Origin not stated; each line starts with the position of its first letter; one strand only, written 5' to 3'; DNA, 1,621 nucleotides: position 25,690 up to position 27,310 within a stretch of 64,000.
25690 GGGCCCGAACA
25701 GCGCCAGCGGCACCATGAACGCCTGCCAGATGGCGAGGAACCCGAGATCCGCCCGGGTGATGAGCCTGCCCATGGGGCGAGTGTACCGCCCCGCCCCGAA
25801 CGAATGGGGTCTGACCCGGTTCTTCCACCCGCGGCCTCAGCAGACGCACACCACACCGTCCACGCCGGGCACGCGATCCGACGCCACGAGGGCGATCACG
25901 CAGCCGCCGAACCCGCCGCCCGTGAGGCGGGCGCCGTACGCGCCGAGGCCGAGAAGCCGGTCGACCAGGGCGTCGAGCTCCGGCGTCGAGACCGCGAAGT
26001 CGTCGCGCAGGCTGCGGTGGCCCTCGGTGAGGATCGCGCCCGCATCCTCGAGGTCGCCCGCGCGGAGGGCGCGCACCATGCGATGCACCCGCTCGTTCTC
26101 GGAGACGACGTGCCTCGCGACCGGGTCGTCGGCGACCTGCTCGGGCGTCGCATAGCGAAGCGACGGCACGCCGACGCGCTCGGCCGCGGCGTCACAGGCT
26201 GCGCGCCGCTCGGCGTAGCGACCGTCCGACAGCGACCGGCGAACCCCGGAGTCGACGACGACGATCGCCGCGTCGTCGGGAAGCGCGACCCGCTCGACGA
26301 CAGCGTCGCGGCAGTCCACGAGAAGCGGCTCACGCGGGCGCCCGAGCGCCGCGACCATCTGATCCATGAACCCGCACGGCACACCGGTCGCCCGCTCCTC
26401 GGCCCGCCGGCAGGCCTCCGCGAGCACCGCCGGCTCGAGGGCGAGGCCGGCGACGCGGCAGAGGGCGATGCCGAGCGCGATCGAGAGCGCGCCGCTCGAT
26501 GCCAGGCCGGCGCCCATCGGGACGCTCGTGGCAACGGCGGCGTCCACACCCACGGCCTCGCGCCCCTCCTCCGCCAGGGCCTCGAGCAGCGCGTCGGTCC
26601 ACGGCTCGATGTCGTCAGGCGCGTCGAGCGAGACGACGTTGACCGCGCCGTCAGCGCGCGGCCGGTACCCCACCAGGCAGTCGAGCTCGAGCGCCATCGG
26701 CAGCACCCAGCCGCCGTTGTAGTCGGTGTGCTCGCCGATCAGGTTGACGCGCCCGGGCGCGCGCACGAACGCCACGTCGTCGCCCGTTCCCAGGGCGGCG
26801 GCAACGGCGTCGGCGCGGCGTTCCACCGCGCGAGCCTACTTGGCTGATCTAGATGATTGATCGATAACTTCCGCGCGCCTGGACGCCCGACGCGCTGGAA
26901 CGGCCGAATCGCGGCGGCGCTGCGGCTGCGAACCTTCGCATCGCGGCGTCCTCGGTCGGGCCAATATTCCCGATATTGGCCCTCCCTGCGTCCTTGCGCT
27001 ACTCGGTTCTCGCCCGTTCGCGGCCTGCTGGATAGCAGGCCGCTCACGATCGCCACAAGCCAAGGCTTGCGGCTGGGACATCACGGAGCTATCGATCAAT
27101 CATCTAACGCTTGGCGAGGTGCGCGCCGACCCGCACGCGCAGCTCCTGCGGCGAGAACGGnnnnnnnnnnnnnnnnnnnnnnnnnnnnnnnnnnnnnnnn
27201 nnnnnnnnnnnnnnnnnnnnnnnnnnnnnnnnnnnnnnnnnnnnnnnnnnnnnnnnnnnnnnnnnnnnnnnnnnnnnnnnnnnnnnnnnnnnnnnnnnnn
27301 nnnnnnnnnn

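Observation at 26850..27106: Dispersed 200-253 bp element with terminal inverted repeats, always abutting a TAG stop codon (MITE-like)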

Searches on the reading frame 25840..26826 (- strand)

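Call 35: search_protein_families(library=pfam, proteins=[window:25840-26826:-])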
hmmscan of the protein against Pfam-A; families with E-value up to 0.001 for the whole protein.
window:25840-26826:- (329 aa): 4 families
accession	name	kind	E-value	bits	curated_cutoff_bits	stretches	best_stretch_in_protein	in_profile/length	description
PF10509.15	GalKase_gal_bdg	-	1.3e-19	69.9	23.1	1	17-56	11-49/49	Galactokinase galactose-binding signature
PF08544.19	GHMP_kinases_C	-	1.3e-15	58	21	1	250-317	1-69/85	GHMP kinases C terminal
PF00288.32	GHMP_kinases_N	-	5.2e-15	55.9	22.3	1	82-162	8-86/87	GHMP kinases N terminal domain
PF22700.2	MVD-like_N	-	0.00029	21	27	1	90-144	79-133/157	Diphosphomevalonate decarboxylase-like N-terminal domain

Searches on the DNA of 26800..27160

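Call 10: search_rna_families(source=window, start=26800, end=27160, threshold=evalue, max_evalue=10)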
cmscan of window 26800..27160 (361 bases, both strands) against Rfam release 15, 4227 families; matches with E-value up to 10: 3.
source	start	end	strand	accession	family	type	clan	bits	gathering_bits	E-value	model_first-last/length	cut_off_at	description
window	26892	27046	+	RF01397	isrO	Gene; sRNA;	-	16.2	42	0.31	1-201/201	no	isrO Hfq binding RNA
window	27007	27057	-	RF03276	mir-2232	Gene; miRNA;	-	13.3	70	9.2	1-91/91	no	mir-2232 microRNA precursor family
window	27016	27066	-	RF02225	sX6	Gene; sRNA;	-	8.1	40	6.6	274-323/342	no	Proteobacterial sRNA sX6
